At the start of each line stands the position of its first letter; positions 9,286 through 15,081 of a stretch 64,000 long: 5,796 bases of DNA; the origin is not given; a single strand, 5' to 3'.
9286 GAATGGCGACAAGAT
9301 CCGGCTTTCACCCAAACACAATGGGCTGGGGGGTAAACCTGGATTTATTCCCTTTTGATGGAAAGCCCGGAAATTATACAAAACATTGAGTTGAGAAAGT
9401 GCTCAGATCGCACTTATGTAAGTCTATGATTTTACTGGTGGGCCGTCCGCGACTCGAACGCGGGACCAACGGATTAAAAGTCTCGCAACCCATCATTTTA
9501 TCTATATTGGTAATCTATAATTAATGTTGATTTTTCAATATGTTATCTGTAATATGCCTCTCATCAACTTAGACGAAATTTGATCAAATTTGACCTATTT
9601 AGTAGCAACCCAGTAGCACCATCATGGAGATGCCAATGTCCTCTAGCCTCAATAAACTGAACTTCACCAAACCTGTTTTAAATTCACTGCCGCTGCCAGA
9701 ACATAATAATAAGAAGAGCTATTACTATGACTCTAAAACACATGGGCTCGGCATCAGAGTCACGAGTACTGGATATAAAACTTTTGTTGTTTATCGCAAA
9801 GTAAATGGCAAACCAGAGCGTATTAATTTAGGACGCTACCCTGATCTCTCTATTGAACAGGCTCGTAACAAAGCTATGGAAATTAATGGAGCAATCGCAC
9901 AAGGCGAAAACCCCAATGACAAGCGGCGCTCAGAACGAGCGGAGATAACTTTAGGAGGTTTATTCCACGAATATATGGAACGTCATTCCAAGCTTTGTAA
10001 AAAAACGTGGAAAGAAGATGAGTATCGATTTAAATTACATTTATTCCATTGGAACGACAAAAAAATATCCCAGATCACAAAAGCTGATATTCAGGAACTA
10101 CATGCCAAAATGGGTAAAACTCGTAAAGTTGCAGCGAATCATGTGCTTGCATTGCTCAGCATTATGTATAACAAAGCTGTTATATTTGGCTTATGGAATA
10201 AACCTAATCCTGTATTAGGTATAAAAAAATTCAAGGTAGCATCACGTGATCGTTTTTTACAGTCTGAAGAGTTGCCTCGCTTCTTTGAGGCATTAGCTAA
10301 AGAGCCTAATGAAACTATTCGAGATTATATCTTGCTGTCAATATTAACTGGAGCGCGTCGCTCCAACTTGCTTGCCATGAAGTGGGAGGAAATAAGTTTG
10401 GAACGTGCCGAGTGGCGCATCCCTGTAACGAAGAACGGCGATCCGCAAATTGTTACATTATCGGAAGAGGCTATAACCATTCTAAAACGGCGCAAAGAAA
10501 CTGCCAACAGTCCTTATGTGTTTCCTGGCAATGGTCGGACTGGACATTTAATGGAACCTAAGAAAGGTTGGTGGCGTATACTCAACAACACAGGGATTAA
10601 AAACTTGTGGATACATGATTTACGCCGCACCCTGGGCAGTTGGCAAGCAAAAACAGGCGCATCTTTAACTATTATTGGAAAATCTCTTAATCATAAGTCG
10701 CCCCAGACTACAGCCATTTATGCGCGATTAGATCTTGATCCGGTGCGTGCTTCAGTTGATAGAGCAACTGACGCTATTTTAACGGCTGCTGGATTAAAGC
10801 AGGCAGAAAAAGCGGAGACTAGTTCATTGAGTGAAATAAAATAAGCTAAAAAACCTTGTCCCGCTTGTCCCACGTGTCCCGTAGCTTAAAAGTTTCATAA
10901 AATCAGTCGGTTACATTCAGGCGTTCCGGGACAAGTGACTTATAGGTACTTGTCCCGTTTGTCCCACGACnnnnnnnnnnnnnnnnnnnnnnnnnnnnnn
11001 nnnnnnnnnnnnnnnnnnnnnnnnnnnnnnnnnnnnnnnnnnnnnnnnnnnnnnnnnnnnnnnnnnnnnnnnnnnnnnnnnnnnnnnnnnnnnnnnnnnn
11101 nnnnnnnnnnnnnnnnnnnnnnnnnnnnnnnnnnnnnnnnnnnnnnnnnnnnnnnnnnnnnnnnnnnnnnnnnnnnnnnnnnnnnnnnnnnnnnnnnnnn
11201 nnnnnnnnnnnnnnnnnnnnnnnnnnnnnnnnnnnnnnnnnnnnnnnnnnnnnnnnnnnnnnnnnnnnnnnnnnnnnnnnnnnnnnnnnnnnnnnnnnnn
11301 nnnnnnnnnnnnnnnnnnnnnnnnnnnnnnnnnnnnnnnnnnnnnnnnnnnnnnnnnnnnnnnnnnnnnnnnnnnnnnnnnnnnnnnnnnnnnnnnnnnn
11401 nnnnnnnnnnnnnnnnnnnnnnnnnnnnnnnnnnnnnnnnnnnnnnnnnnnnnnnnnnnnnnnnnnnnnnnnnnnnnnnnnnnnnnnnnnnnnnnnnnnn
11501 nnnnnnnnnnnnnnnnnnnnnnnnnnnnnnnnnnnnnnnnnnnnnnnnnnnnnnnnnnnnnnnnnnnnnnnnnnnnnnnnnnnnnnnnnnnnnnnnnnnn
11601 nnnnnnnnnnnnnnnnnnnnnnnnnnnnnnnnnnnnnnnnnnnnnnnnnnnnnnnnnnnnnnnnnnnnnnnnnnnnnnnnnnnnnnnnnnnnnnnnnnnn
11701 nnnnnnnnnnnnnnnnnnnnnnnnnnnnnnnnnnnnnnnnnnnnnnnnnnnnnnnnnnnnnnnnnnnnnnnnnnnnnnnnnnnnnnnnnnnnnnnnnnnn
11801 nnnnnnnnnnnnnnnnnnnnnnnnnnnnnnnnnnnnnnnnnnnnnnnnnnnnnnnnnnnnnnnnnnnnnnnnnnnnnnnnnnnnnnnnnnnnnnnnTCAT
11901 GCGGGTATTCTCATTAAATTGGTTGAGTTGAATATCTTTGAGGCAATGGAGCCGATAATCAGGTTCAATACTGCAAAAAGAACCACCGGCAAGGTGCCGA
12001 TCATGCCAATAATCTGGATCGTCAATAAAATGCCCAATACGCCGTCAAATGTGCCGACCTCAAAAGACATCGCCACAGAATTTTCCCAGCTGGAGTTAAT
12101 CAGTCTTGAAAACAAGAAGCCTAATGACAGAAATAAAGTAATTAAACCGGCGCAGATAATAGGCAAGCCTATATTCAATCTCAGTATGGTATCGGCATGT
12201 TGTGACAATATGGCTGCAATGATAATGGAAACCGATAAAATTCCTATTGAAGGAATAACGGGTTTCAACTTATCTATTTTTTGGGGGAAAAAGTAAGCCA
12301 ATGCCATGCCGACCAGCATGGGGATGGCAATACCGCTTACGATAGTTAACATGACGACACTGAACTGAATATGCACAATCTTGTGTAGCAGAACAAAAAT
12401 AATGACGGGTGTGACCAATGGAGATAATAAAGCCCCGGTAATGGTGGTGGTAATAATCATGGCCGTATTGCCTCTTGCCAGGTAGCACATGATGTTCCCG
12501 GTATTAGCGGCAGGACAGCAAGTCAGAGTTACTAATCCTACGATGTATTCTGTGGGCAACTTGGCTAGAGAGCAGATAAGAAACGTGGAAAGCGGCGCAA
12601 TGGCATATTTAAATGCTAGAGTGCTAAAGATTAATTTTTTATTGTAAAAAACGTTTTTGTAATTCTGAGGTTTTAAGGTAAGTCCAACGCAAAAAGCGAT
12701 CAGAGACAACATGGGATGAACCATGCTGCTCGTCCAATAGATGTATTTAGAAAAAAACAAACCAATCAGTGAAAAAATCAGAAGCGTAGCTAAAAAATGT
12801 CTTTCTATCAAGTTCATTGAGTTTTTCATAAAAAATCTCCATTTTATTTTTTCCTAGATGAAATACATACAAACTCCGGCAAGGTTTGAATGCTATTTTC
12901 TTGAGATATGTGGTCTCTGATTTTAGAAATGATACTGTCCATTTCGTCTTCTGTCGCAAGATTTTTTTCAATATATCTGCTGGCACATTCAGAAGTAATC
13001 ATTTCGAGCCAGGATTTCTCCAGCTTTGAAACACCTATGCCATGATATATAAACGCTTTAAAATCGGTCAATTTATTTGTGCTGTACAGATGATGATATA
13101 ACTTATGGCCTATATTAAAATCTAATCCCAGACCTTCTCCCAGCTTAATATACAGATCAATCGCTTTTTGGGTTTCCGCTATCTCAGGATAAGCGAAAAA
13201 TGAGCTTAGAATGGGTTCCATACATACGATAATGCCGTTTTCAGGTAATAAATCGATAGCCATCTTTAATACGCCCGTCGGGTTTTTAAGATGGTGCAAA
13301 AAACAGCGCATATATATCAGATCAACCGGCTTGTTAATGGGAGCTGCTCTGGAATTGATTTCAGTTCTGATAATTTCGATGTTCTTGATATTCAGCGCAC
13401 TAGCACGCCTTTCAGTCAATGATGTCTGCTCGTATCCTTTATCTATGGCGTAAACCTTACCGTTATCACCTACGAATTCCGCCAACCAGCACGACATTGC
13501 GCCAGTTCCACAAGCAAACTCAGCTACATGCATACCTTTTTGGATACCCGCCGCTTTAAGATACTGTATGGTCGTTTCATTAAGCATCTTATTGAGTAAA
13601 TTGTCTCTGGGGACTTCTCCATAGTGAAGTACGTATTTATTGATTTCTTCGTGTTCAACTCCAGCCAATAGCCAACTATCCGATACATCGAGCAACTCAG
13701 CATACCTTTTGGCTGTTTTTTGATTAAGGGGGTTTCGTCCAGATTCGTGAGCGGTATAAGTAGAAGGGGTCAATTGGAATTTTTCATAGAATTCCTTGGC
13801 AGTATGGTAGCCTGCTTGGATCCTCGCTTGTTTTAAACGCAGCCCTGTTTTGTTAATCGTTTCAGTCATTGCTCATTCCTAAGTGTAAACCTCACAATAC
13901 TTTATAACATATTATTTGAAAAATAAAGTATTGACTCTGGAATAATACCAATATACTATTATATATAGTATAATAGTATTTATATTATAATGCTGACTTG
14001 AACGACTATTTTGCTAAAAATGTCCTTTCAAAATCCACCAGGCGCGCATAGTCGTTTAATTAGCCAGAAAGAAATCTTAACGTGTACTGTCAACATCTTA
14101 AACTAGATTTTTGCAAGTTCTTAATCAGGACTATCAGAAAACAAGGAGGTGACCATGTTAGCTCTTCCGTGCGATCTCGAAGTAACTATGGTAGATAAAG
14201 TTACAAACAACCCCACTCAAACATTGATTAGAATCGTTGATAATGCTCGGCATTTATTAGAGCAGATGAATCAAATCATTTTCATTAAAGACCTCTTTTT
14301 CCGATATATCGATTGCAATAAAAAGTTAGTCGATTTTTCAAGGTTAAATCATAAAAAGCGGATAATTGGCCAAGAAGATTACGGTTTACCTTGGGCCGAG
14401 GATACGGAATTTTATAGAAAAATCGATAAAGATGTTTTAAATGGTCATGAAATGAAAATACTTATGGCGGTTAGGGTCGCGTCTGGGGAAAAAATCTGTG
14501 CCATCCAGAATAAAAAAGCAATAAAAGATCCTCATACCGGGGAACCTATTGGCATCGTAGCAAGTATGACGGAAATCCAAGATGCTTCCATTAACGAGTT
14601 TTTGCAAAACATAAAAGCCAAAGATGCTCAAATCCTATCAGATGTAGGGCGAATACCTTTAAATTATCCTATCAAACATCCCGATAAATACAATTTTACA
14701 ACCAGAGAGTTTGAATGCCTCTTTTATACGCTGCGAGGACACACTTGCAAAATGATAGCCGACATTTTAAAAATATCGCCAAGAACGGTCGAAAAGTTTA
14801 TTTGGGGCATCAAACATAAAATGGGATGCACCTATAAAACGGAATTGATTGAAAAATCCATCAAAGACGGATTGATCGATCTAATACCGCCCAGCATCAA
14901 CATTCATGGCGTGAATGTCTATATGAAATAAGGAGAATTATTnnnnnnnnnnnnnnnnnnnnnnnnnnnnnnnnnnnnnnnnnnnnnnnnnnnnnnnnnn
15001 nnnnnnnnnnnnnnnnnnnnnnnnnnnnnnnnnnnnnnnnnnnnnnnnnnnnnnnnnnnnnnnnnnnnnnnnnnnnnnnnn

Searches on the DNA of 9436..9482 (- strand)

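Call 80: search_dna_similar(query=window:9436-9482:-, collection=plasmids, mode=distant, max_evalue=0.01, max_rows=25)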
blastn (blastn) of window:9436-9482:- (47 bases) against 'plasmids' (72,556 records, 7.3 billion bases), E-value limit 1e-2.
Records with a match: 49; places in all: 100; records where one place covers at least 80% of the query: 31.
Best place of each record, by identity: 95-99% 4; 80-90% 45.
By first word of the organism name: Clostridioides 18; Cupriavidus 6; Acinetobacter 4; Burkholderia 3; Ralstonia 2; Neisseria 2; Proteus 2; Pandoraea 2; Paraburkholderia 2; Acetoanaerobium 1; and 7 more.
By predicted mobility (MOB-suite, as given by PLSDB): non-mobilizable 38; mobilizable 7; conjugative 4.
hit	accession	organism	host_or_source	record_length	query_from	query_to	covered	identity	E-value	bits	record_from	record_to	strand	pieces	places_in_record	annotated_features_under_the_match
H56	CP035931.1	Acinetobacter baumannii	Homo sapiens,blood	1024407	1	47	100%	97.9%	7e-14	82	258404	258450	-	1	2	none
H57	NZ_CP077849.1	Acinetobacter baumannii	Homo sapiens,Rectal swab_P28_BU14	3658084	1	47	100%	97.9%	7e-14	82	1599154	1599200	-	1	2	none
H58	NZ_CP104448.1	Acinetobacter baumannii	Homo sapiens,sputum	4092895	1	47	100%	97.9%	7e-14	82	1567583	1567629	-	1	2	none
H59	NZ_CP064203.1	Acinetobacter baumannii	Homo sapiens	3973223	1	47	100%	97.9%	7e-14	82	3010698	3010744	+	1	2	none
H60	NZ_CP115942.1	Ralstonia syzygii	Musa sp.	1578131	1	47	100%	89.4%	2e-8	64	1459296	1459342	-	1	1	none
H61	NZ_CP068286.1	Ralstonia syzygii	Musa balbisiana cultivar Kepok,banana ...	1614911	1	47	100%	89.4%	2e-8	64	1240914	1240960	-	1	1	record has no annotation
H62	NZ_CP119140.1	Neisseria gonorrhoeae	Homo sapiens,whole organism,blood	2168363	1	47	100%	87.2%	2e-7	59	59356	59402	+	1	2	none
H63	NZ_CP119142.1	Neisseria gonorrhoeae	Homo sapiens,whole organism,synovial ...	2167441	1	47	100%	87.2%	2e-7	59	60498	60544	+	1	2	none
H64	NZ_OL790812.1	Proteus mirabilis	-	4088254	1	47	100%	85.1%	1e-5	55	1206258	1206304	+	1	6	none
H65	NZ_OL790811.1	Proteus mirabilis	-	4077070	1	47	100%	85.1%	1e-5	55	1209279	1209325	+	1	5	none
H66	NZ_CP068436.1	Cupriavidus necator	heavy metal containmented soil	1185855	1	47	100%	85.1%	1e-5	55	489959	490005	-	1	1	none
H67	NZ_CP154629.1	Acetoanaerobium noterae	cell culture,Sludge of a digestion ...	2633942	1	47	100%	85.1%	1e-5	55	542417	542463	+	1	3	none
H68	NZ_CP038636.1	Cupriavidus oxalaticus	whole organism,sewage sludge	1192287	1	47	100%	83.0%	1e-4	50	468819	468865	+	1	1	none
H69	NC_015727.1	Cupriavidus necator N-1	soil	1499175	1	47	100%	83.0%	1e-4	50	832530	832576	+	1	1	record has no annotation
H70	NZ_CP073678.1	Cupriavidus sp. KK10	Isolate,A bacterial consortium from ...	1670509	1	47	100%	83.0%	1e-4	50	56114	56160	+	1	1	none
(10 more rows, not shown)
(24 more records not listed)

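Call 81: get_annotated_region(hit=H57, flank=300)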
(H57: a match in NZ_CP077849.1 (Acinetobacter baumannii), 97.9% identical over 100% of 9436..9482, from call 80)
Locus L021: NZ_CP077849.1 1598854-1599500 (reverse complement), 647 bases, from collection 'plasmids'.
description: Acinetobacter baumannii strain DETAB-P16 plasmid pDETAB15, complete sequence
organism: Acinetobacter baumannii (NCBI taxid 470)
taxonomy: Bacteria; Pseudomonadota; Gammaproteobacteria; Moraxellales; Moraxellaceae; Acinetobacter; Acinetobacter baumannii
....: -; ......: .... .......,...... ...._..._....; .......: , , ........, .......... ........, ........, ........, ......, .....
typing (MOB-suite, as given by PLSDB): mobilizable; replicon rep_cluster_1254; relaxase MOBP
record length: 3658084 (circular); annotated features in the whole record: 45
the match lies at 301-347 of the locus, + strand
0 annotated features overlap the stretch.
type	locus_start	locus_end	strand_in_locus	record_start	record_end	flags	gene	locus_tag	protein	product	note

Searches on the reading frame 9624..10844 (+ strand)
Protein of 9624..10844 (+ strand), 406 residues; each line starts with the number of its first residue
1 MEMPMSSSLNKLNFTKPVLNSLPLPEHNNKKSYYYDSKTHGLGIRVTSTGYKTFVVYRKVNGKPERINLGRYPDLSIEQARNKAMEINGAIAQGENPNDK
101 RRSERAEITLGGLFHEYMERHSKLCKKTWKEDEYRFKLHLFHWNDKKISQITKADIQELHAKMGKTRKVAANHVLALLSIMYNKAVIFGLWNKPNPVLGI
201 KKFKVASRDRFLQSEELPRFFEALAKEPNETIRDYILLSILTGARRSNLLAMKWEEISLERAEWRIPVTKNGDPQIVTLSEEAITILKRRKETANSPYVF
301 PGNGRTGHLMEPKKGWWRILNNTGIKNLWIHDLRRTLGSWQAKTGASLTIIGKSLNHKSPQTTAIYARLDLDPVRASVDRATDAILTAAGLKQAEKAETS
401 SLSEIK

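Call 16: search_protein_families(library=pfam, proteins=[window:9624-10844:+], max_evalue=0.001)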
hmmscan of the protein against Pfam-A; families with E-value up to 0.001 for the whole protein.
window:9624-10844:+ (406 aa): 3 families
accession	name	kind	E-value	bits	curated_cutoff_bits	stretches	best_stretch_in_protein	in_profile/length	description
PF00589.27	Phage_integrase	-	1.5e-21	77.4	27.1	1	211-370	2-169/172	Phage integrase family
PF13356.12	Arm-DNA-bind_3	-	4e-17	62.6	27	1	33-103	16-82/83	Arm DNA-binding domain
PF24624.1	Int_N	-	5.4e-05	24.3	27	1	112-204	7-100/100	Phage integrase, N-terminal domain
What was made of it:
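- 9624..10844 (+): P4-type tyrosine integrase (Arm-DNA-bind_3 plus Phage_integrase). Call 16.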

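Call 36: find_encoding_contigs(protein=window:9624-10841:+, flank=10000, max_places=10)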
Protein window:9624-10841:+ (406 aa): no gene with exactly this product is on record in the collection.

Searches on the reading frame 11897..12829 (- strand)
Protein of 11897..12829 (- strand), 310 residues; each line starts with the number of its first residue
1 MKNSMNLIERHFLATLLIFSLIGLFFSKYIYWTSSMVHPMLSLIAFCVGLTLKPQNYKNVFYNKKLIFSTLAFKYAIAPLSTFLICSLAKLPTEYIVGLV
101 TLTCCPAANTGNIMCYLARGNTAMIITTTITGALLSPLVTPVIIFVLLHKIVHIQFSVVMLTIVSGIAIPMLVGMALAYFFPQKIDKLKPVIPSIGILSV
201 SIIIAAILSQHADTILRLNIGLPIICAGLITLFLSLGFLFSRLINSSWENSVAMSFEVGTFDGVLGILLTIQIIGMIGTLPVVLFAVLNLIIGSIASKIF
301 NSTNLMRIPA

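Call 16: search_protein_families(library=pfam, proteins=[window:11897-12829:-], max_evalue=0.001)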
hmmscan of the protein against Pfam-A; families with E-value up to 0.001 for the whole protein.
window:11897-12829:- (310 aa): 2 families
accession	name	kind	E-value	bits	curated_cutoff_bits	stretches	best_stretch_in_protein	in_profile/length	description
PF01758.21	SBF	-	8.9e-31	107.5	24.3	1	39-216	2-189/191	Sodium Bile acid symporter family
PF13593.11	SBF_like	-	8.6e-15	55.3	25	1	35-298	31-309/313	SBF-like CPA transporter family (DUF4137)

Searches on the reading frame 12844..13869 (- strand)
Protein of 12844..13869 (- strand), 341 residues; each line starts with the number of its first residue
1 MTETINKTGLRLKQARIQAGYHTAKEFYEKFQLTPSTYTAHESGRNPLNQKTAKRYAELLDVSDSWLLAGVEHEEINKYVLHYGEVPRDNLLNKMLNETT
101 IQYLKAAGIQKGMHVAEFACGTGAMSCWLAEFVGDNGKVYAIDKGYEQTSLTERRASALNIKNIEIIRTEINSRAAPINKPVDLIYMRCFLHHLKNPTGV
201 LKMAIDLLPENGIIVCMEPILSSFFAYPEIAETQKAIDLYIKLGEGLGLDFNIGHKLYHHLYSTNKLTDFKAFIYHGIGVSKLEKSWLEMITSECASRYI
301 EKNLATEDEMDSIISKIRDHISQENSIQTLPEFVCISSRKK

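Call 16: search_protein_families(library=pfam, proteins=[window:12844-13869:-], max_evalue=0.001)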
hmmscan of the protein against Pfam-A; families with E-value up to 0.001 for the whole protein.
window:12844-13869:- (341 aa): 11 families
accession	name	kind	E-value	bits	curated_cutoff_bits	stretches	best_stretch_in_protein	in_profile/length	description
PF13847.12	Methyltransf_31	-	7.7e-14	52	27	1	110-235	2-127/145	Methyltransferase domain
PF13489.12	Methyltransf_23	-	1.6e-10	41.4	27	1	109-223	20-122/164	Methyltransferase domain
PF08242.18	Methyltransf_12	-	8.5e-10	39.7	30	1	117-214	2-98/98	Methyltransferase domain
PF13649.12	Methyltransf_25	-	1.3e-09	39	27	1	115-212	1-97/97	Methyltransferase domain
PF08241.18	Methyltransf_11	-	1.2e-08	35.9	21.2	1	117-216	2-95/95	Methyltransferase domain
PF12844.13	HTH_19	-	1.6e-08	34.8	30.2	1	11-71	3-62/64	Helix-turn-helix domain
PF01381.28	HTH_3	-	2.2e-06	28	23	1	12-67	1-55/55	Helix-turn-helix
PF01209.24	Ubie_methyltran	-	1.4e-05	25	20.1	1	105-242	41-171/233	ubiE/COQ5 methyltransferase family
PF01135.25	PCMT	-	2.6e-05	24.5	20.3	1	99-169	64-131/210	Protein-L-isoaspartate(D-aspartate) O-methyltransferase (PCMT)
PF01728.25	FtsJ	-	0.00028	21.3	24.1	1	103-185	12-95/181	FtsJ-like methyltransferase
PF05175.20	MTS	-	0.00073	19.7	23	0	107-185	30-102/170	Methyltransferase small domain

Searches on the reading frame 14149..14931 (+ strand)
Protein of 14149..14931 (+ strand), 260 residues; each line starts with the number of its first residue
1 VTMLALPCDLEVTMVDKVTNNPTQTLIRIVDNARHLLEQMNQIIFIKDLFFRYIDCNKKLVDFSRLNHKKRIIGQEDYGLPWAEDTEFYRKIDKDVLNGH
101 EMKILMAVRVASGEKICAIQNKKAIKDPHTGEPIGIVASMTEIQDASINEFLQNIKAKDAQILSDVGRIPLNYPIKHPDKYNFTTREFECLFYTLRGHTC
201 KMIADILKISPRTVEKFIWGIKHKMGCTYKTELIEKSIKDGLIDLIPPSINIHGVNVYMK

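Call 17: search_protein_families(library=pfam, proteins=[window:14149-14931:+], max_evalue=0.001)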
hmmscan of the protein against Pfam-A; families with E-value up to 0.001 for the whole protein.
window:14149-14931:+ (260 aa): 2 families
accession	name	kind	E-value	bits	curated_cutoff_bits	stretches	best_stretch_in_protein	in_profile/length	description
PF00196.25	GerE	-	1.7e-11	44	23.5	1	183-234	3-54/57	Bacterial regulatory proteins, luxR family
PF08448.16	PAS_4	-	0.00061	20.4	23.1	1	37-145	1-107/110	PAS fold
